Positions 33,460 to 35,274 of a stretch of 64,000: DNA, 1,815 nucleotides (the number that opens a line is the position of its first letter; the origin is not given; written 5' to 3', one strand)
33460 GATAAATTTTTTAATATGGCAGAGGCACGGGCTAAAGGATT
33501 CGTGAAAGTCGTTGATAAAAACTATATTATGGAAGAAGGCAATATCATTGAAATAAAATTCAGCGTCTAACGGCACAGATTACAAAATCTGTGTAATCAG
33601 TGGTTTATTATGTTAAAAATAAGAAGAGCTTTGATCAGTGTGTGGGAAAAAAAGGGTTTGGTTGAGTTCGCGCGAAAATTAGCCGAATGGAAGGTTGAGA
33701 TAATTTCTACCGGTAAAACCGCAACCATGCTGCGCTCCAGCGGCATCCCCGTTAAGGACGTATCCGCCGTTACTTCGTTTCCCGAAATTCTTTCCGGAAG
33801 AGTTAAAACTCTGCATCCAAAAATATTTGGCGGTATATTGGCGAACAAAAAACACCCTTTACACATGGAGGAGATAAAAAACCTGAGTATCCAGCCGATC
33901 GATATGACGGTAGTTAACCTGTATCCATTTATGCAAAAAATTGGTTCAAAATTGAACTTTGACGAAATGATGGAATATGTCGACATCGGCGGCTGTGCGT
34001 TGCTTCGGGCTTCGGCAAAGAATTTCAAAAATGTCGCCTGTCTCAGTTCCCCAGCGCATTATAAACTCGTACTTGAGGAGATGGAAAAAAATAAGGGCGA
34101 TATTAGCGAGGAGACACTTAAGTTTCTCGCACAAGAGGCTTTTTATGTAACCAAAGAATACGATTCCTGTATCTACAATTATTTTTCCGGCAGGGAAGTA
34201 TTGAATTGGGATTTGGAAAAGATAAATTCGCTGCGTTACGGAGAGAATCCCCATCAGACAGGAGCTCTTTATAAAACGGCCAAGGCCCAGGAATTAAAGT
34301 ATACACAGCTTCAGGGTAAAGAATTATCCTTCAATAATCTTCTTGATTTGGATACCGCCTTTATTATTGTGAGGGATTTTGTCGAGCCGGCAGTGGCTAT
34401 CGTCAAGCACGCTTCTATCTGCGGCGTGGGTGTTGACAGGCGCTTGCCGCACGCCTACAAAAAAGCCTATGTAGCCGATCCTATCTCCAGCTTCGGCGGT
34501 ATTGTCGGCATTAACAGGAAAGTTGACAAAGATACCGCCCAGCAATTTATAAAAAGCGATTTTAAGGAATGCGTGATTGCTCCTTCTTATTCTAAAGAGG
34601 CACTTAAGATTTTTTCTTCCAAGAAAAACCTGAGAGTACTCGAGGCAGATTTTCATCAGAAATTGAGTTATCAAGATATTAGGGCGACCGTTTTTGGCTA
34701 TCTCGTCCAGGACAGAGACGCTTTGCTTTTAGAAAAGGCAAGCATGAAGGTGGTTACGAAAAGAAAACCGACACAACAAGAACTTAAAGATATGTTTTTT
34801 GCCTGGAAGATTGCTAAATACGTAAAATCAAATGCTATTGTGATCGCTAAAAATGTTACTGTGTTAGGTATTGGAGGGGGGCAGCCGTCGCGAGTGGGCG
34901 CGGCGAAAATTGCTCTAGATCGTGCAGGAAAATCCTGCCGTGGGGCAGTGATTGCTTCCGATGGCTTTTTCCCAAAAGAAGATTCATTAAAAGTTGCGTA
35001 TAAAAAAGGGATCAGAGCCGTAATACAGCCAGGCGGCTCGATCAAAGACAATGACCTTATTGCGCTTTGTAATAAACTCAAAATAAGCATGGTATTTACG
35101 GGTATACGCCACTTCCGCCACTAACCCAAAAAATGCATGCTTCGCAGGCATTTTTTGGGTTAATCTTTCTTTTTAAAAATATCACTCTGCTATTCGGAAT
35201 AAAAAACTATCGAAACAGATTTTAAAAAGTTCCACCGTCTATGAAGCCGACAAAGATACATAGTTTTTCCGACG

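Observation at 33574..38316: Exact 13-mer palindromic motif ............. shared by the purH translation-initiation region and the folE 5' leader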

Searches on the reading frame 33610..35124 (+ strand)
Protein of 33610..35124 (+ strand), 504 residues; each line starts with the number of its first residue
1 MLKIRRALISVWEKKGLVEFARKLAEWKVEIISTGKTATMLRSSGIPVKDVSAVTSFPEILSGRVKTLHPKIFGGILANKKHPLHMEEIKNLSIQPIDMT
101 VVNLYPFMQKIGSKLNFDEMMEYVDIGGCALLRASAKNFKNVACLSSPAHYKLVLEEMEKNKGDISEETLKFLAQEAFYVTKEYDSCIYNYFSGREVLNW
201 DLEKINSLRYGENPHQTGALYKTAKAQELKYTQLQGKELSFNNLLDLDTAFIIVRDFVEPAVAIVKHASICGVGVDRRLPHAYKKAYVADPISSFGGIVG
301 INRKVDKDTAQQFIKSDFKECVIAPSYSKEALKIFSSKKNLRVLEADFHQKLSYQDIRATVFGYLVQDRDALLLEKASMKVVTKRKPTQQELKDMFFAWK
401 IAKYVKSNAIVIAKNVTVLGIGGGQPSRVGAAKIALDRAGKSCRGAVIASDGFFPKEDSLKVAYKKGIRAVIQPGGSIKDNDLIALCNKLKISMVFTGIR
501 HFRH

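Call 7: search_protein_families(library=pfam, proteins=[window:33610-35124:+])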
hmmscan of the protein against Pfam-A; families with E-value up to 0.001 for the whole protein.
window:33610-35124:+ (504 aa): 2 families
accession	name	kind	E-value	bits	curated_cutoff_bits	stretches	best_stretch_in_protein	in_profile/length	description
PF01808.24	AICARFT_IMPCHas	-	3.4e-108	362.2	25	1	135-437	1-310/311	AICARFT/IMPCHase bienzyme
PF02142.27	MGS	-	4.3e-18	65.7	24.1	1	16-129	1-93/94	MGS-like domain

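Call 14: find_homologous_proteins(query=window:33610-35121:+, max_evalue=1e-100)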
Query window:33610-35121:+ (504 aa): 7974 proteins with E <= 1e-100 among 8000 candidates; the best 120 are listed.
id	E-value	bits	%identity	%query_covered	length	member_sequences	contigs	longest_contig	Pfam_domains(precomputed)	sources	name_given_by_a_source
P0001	0.0e+0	1105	100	98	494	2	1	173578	PF02142.28,PF01808.25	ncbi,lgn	-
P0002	9.7e-272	920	80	100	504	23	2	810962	PF02142.28,PF01808.25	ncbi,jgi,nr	ncbi:MAG: bifunctional phosphoribosylaminoimidazolecarboxamide formyltransferase/IMP cyclohydrolase 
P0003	1.6e-271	920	79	100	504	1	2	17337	PF02142.28,PF01808.25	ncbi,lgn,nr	ncbi:MAG: bifunctional phosphoribosylaminoimidazolecarboxamide formyltransferase/IMP cyclohydrolase 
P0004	2.0e-264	896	78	100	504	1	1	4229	PF02142.28,PF01808.25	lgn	-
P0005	4.7e-259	878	77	100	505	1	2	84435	PF02142.28,PF01808.25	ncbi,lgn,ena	-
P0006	1.2e-258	877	76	100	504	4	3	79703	PF02142.28,PF01808.25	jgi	jgi:phosphoribosylaminoimidazolecarboxamide formyltransferase/IMP cyclohydrolase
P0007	9.5e-251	851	74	100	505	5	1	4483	PF02142.28,PF01808.25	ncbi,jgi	ncbi:MAG: bifunctional phosphoribosylaminoimidazolecarboxamide formyltransferase/IMP cyclohydrolase 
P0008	8.7e-246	835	72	100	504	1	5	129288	PF02142.28,PF01808.25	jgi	-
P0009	2.8e-244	830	71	100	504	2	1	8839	PF02142.28,PF01808.25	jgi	jgi:phosphoribosylaminoimidazolecarboxamide formyltransferase/IMP cyclohydrolase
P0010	5.2e-244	829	71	100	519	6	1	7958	PF02142.28,PF01808.25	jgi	-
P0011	7.6e-244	828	71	100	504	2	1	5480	PF02142.28,PF01808.25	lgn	-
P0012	3.3e-242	823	70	100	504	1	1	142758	PF02142.28,PF01808.25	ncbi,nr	ncbi:MAG: bifunctional phosphoribosylaminoimidazolecarboxamide formyltransferase/IMP cyclohydrolase 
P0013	1.6e-239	814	70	100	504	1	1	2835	PF02142.28,PF01808.25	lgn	-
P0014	2.0e-239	814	70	100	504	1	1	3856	PF02142.28,PF01808.25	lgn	-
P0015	2.0e-239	814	69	100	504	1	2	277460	PF02142.28,PF01808.25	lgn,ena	-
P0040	1.1e-234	798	69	100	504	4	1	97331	PF02142.28,PF01808.25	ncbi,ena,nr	ncbi:MAG: bifunctional phosphoribosylaminoimidazolecarboxamide formyltransferase/IMP cyclohydrolase 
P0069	2.0e-230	784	67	100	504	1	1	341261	PF02142.28,PF01808.25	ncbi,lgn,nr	ncbi:MAG: bifunctional phosphoribosylaminoimidazolecarboxamide formyltransferase/IMP cyclohydrolase 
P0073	1.2e-228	778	67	100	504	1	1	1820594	PF02142.28,PF01808.25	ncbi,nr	ncbi:MAG: bifunctional phosphoribosylaminoimidazolecarboxamide formyltransferase/IMP cyclohydrolase 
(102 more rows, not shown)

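Call 16: find_related_loci(query=A1, collection=genome_contigs, flank=8000)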
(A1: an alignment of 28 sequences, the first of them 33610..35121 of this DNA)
Query A1 (504 aa) in genome_contigs; peptide patterns used: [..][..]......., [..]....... (x = any residue, [..] = any of these).
600 stretches matched a pattern (row limit reached: there are more); 599 encode a relative of the query (tblastn E <= 1e-3); the best 80 are kept; 80 distinct loci.
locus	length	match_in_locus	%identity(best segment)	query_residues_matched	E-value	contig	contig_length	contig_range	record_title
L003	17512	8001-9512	64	1-504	0e+0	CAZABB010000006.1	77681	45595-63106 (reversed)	MAG TPA_asm: uncultured Planctomycetia bacterium isolate SRP141376_co2_336 genome assembly, contig: NODE_829_length_7768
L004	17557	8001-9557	49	1-504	1e-163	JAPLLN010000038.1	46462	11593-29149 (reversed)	MAG: Candidatus Omnitrophota bacterium isolate LacPavin_0419_WC70S_MAG_47_9 LacPavin_0419_WC70S_scaffold_11279, whole ge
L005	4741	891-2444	50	1-504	2e-163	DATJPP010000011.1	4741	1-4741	MAG TPA_asm: Candidatus Margulisiibacteriota bacterium isolate SMAG_U14916 k141_3626109, whole genome shotgun sequence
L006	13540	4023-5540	49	4-504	3e-159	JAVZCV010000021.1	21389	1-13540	MAG: Candidatus Micrarchaeia archaeon isolate DRTY-6_201705_bins_86 DRTY-6_201705_bins_86_scaffold_21, whole genome shot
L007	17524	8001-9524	47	2-504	2e-158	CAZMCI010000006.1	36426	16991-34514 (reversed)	MAG TPA_asm: Candidatus Hadarchaeota archaeon isolate binchicken_co349_82 genome assembly, contig: NODE_177_length_36426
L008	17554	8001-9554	48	1-504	3e-156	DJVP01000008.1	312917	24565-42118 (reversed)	MAG TPA_asm: Candidatus Omnitrophica bacterium UBA6253 UBA6253_contig_3534, whole genome shotgun sequence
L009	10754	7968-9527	50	1-504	5e-155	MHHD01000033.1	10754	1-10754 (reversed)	MAG: Omnitrophica WOR_2 bacterium RIFCSPLOWO2_12_FULL_51_8 rifcsplowo2_12_scaffold_26385, whole genome shotgun sequence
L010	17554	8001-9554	48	1-504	5e-156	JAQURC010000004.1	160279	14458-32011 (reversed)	MAG: Candidatus Omnitrophota bacterium isolate STD1_64 NODE_166_length_160279_cov_13.488717_Sandtown_D1, whole genome sh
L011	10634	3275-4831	47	1-504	3e-153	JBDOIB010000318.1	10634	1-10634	MAG: Thermodesulfobacteriota bacterium isolate TC202112_Ori_Bins020 k147_170661, whole genome shotgun sequence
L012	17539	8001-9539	47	1-504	6e-152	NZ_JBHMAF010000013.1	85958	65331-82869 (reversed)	Ectobacillus funiculus strain JCM 11201 GCM70008925_186, whole genome shotgun sequence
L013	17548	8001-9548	52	1-504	7e-152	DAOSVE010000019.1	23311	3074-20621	MAG TPA_asm: Candidatus Atribacteria bacterium isolate AMR_MDS_2171 NODE_1431_length_23311_cov_76.613433, whole genome s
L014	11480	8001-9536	47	2-504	2e-151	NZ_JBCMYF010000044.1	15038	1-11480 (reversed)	Metabacillus idriensis strain NRS-1149 NRS_1149_contig_0000044, whole genome shotgun sequence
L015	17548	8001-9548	47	1-504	3e-151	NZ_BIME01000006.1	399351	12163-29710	Paenibacillus illinoisensis NBRC 15959 PIL01S_CON000006, whole genome shotgun sequence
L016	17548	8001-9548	48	1-504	3e-150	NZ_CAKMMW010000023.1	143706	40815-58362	Paenibacillus allorhizoplanae strain CIP 111891, whole genome shotgun sequence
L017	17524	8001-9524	46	5-504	6e-150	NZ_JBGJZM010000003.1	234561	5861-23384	Ectobacillus sp. sgz5001026 Scaffold3, whole genome shotgun sequence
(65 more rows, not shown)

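Call 17: find_encoding_contigs(protein=P0002, flank=10000, max_places=3)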
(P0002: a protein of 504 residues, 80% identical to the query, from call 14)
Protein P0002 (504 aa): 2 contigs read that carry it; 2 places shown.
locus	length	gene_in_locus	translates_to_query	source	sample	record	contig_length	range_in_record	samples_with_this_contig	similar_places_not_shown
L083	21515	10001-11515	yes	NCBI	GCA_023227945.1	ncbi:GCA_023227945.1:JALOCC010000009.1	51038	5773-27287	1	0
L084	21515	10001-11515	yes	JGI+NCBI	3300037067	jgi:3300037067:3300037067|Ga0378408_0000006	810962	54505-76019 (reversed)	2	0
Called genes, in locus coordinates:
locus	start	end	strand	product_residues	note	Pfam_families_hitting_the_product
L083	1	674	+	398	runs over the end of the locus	PF00037:Fer4, PF12837:Fer4_6 (weak), PF12838:Fer4_7, PF13187:Fer4_9 (weak), PF13237:Fer4_10, PF00037:Fer4 (weak), PF01012:ETF, PF00766:ETF_alpha, +6 more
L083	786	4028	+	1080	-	PF02463:SMC_N, PF13175:AAA_15 (weak), PF13304:AAA_21 (weak)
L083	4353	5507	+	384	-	PF00990:GGDEF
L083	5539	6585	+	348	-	PF02547:Queuosine_synth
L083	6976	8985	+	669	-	PF00009:GTP_EFTU, PF03144:GTP_EFTU_D2 (weak), PF22042:EF-G_D2, PF14492:EFG_III, PF16658:RF3_C (weak), PF03764:EFG_IV, PF00679:EFG_C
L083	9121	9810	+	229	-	PF02824:TGS (weak), PF06071:YchF-GTPase_C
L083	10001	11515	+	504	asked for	PF02142:MGS, PF01808:AICARFT_IMPCHas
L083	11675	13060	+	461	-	PF08245:Mur_ligase_M, PF02875:Mur_ligase_C, PF27239:FOL3_C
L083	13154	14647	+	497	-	PF10396:TrmE_N, PF12631:MnmE_helical, PF00025:Arf (weak), PF01926:MMR_HSR1, PF02421:FeoB_N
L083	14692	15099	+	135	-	PF13366:PDDEXK_3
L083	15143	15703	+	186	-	PF01227:GTP_cyclohydroI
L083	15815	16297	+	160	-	-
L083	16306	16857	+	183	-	PF07638:Sigma70_ECF (faint), PF04542:Sigma70_r2, PF08281:Sigma70_r4_2, PF04545:Sigma70_r4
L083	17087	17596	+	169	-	-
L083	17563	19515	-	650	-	PF00580:UvrD-helicase, PF01443:Viral_helicase1 (faint), PF13245:AAA_19, PF13361:UvrD_C, PF13538:UvrD_C_2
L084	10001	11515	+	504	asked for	PF02142:MGS, PF01808:AICARFT_IMPCHas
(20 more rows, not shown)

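Call 18: find_encoding_contigs(protein=P0005, flank=10000, max_places=2)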
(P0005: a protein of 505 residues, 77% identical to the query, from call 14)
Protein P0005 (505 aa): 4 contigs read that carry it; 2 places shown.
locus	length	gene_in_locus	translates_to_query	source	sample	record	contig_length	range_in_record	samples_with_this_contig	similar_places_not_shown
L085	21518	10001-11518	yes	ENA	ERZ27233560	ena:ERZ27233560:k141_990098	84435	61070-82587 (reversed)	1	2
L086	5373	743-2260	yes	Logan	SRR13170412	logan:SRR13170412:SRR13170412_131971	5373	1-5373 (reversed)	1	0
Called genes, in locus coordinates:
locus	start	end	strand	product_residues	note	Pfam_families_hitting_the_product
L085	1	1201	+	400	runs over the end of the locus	PF00037:Fer4, PF12797:Fer4_2 (weak), PF12837:Fer4_6 (weak), PF12838:Fer4_7, PF13187:Fer4_9, PF13237:Fer4_10, PF01012:ETF, PF00766:ETF_alpha, +6 more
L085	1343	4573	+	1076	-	PF02463:SMC_N, PF13175:AAA_15, PF13304:AAA_21 (weak), PF13476:AAA_23, PF13304:AAA_21 (weak)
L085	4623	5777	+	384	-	PF00990:GGDEF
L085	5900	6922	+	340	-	PF02547:Queuosine_synth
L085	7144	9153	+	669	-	PF00009:GTP_EFTU, PF03144:GTP_EFTU_D2, PF22042:EF-G_D2, PF14492:EFG_III, PF16658:RF3_C (weak), PF03764:EFG_IV, PF00679:EFG_C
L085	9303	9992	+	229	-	PF02824:TGS (weak), PF06071:YchF-GTPase_C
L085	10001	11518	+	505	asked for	PF02142:MGS, PF01808:AICARFT_IMPCHas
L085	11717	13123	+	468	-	PF08245:Mur_ligase_M, PF02875:Mur_ligase_C, PF27239:FOL3_C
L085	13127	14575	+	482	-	PF10396:TrmE_N, PF12631:MnmE_helical, PF00025:Arf (faint), PF00071:Ras (faint), PF01926:MMR_HSR1, PF02421:FeoB_N, PF04548:AIG1 (weak)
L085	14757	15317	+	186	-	PF01227:GTP_cyclohydroI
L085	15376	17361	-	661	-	PF00580:UvrD-helicase, PF13245:AAA_19, PF01443:Viral_helicase1 (faint), PF13361:UvrD_C, PF13538:UvrD_C_2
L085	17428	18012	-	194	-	PF08745:PIN_5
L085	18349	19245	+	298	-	PF13616:Rotamase_3, PF00639:Rotamase (weak), PF13145:Rotamase_2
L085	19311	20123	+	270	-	PF08666:SAF, PF13144:ChapFlgA (faint), PF16976:RcpC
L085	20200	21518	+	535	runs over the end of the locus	PF13629:T2SS-T3SS_pil_N, PF00263:Secretin, PF13103:TonB_2, PF03544:TonB_C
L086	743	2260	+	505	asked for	PF02142:MGS, PF01808:AICARFT_IMPCHas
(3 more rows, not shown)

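Call 19: find_encoding_contigs(protein=P0006, flank=10000, max_places=2)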
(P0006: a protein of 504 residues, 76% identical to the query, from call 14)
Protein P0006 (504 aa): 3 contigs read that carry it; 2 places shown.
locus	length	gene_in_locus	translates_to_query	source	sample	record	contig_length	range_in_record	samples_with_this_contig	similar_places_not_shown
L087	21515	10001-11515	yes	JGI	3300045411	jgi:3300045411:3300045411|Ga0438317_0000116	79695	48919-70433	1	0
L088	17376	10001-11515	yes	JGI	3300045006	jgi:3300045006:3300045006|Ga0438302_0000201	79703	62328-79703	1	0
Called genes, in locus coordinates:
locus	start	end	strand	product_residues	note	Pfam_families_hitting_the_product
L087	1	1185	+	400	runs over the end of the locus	PF00037:Fer4, PF12797:Fer4_2 (weak), PF12837:Fer4_6 (weak), PF12838:Fer4_7, PF13187:Fer4_9 (weak), PF13237:Fer4_10, PF01012:ETF, PF00766:ETF_alpha, +6 more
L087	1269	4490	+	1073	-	PF02463:SMC_N, PF13175:AAA_15, PF13304:AAA_21, PF13476:AAA_23, PF13555:AAA_29 (faint), PF13304:AAA_21 (weak)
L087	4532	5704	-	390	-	PF00990:GGDEF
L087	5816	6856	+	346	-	PF02547:Queuosine_synth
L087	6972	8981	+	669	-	PF00009:GTP_EFTU, PF03144:GTP_EFTU_D2 (faint), PF22042:EF-G_D2, PF14492:EFG_III, PF03764:EFG_IV, PF00679:EFG_C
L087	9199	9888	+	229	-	PF02824:TGS (weak), PF06071:YchF-GTPase_C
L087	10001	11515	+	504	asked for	PF02142:MGS, PF01808:AICARFT_IMPCHas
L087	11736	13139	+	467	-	PF08245:Mur_ligase_M, PF02875:Mur_ligase_C, PF27239:FOL3_C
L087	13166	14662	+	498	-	PF10396:TrmE_N, PF12631:MnmE_helical, PF00025:Arf (weak), PF01926:MMR_HSR1, PF02421:FeoB_N, PF04548:AIG1 (faint)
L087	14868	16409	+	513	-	PF01227:GTP_cyclohydroI, PF14528:LAGLIDADG_3 (faint), PF01227:GTP_cyclohydroI (weak)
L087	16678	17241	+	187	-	-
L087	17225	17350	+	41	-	-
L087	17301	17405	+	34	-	-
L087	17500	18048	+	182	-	PF07638:Sigma70_ECF (weak), PF04542:Sigma70_r2, PF08281:Sigma70_r4_2, PF04545:Sigma70_r4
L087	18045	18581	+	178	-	-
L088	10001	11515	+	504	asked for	PF02142:MGS, PF01808:AICARFT_IMPCHas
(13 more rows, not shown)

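Call 28: list_cluster_members(proteins=[P0002, P0003, P0012, P0040, P0069, P0073])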
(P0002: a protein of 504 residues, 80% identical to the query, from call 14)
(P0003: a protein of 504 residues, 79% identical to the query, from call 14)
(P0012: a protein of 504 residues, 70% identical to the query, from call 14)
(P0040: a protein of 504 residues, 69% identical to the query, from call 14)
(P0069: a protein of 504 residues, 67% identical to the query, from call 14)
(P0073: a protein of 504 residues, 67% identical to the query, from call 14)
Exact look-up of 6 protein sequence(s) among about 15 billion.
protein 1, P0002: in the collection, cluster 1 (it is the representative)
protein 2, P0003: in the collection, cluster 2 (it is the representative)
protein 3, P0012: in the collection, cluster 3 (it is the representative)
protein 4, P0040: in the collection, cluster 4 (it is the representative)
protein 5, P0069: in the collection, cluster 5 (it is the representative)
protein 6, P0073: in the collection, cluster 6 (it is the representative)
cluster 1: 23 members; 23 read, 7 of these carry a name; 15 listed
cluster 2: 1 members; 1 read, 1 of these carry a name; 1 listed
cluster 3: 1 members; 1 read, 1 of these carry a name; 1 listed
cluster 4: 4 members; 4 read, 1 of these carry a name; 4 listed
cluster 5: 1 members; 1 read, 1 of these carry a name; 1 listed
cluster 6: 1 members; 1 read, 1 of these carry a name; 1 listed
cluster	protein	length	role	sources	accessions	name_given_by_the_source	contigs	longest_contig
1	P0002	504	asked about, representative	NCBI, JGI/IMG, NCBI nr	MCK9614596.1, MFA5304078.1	MAG: bifunctional phosphoribosylaminoimidazolecarboxamide formyltransferase/IMP ... | phosphoribosylaminoimidazolecarboxamide formyltransferase/IMP cyclohydrolase | bifunctional phosphoribosylaminoimidazolecarboxamide formyltransferase/IMP cyclohydrolase ...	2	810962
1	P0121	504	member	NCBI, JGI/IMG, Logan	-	phosphoribosylaminoimidazolecarboxamide formyltransferase/IMP cyclohydrolase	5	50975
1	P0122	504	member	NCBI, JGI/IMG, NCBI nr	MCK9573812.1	MAG: bifunctional phosphoribosylaminoimidazolecarboxamide formyltransferase/IMP ... | phosphoribosylaminoimidazolecarboxamide formyltransferase/IMP cyclohydrolase | bifunctional phosphoribosylaminoimidazolecarboxamide formyltransferase/IMP cyclohydrolase ...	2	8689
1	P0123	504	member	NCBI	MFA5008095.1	MAG: bifunctional phosphoribosylaminoimidazolecarboxamide formyltransferase/IMP ...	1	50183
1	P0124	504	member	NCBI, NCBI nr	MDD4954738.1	MAG: bifunctional phosphoribosylaminoimidazolecarboxamide formyltransferase/IMP ... | bifunctional phosphoribosylaminoimidazolecarboxamide formyltransferase/IMP cyclohydrolase ...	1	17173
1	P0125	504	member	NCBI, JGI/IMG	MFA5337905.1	MAG: bifunctional phosphoribosylaminoimidazolecarboxamide formyltransferase/IMP ... | phosphoribosylaminoimidazolecarboxamide formyltransferase/IMP cyclohydrolase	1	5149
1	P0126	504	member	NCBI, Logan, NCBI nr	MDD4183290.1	MAG: bifunctional phosphoribosylaminoimidazolecarboxamide formyltransferase/IMP ... | bifunctional phosphoribosylaminoimidazolecarboxamide formyltransferase/IMP cyclohydrolase ...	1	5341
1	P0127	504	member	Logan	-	-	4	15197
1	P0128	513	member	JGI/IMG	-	-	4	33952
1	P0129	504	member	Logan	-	-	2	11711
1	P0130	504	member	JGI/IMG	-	-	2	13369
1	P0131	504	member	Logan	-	-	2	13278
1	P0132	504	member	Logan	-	-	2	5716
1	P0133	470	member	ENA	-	-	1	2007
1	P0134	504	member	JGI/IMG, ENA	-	-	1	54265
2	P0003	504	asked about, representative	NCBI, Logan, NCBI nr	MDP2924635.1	MAG: bifunctional phosphoribosylaminoimidazolecarboxamide formyltransferase/IMP ... | bifunctional phosphoribosylaminoimidazolecarboxamide formyltransferase/IMP cyclohydrolase ...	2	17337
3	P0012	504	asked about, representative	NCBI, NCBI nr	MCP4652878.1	MAG: bifunctional phosphoribosylaminoimidazolecarboxamide formyltransferase/IMP ... | bifunctional phosphoribosylaminoimidazolecarboxamide formyltransferase/IMP cyclohydrolase ...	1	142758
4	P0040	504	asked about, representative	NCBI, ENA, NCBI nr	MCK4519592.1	MAG: bifunctional phosphoribosylaminoimidazolecarboxamide formyltransferase/IMP ... | bifunctional phosphoribosylaminoimidazolecarboxamide formyltransferase/IMP cyclohydrolase ...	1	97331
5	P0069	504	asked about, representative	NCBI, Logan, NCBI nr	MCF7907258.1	MAG: bifunctional phosphoribosylaminoimidazolecarboxamide formyltransferase/IMP ... | bifunctional phosphoribosylaminoimidazolecarboxamide formyltransferase/IMP cyclohydrolase ...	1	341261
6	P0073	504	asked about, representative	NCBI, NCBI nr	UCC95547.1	MAG: bifunctional phosphoribosylaminoimidazolecarboxamide formyltransferase/IMP ...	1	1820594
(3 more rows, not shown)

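Call 33: find_encoding_contigs(protein=P0003, flank=7000, max_places=1)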
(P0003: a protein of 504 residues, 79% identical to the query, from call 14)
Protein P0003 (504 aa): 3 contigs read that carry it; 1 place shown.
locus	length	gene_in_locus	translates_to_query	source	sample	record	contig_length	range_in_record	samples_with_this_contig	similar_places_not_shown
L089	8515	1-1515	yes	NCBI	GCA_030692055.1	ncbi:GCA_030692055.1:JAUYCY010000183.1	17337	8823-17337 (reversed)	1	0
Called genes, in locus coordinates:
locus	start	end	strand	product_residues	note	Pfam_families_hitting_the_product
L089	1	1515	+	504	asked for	PF02142:MGS, PF01808:AICARFT_IMPCHas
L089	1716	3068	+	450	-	PF08245:Mur_ligase_M, PF27239:FOL3_C, PF02875:Mur_ligase_C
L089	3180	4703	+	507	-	PF10396:TrmE_N, PF12631:MnmE_helical, PF01926:MMR_HSR1, PF02421:FeoB_N, PF04548:AIG1 (weak)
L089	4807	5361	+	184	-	PF01227:GTP_cyclohydroI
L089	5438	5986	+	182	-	-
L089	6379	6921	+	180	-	PF07638:Sigma70_ECF, PF04542:Sigma70_r2, PF08281:Sigma70_r4_2, PF00196:GerE (weak), PF04545:Sigma70_r4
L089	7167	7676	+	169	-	-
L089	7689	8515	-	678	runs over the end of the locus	PF00580:UvrD-helicase, PF01443:Viral_helicase1 (faint), PF13245:AAA_19, PF13361:UvrD_C, PF13538:UvrD_C_2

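Call 34: find_encoding_contigs(protein=P0008, flank=7000, max_places=1)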
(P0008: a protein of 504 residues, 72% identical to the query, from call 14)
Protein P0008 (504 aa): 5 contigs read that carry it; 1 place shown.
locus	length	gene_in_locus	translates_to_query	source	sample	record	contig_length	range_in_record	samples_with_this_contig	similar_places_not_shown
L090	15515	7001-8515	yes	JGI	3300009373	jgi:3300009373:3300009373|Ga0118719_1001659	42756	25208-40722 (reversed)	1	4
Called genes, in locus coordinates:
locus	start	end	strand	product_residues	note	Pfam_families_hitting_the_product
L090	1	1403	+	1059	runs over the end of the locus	PF02463:SMC_N, PF13175:AAA_15, PF13304:AAA_21 (weak), PF13476:AAA_23, PF13304:AAA_21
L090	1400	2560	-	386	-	PF00990:GGDEF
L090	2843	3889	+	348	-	PF02547:Queuosine_synth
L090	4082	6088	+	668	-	PF00009:GTP_EFTU, PF01926:MMR_HSR1 (weak), PF03144:GTP_EFTU_D2 (weak), PF22042:EF-G_D2, PF14492:EFG_III, PF03764:EFG_IV, PF00679:EFG_C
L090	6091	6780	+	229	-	PF06071:YchF-GTPase_C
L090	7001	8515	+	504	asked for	PF02142:MGS, PF01808:AICARFT_IMPCHas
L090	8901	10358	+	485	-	PF08245:Mur_ligase_M, PF02875:Mur_ligase_C, PF27239:FOL3_C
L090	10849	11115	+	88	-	PF13635:DUF4143 (weak)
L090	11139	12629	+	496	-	PF10396:TrmE_N, PF12631:MnmE_helical, PF00071:Ras (faint), PF01926:MMR_HSR1, PF02421:FeoB_N, PF08477:Roc (weak)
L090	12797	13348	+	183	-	PF01227:GTP_cyclohydroI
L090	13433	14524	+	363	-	PF00478:IMPDH (faint), PF03060:NMO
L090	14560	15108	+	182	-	PF01923:Cob_adeno_trans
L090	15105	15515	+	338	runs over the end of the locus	PF04055:Radical_SAM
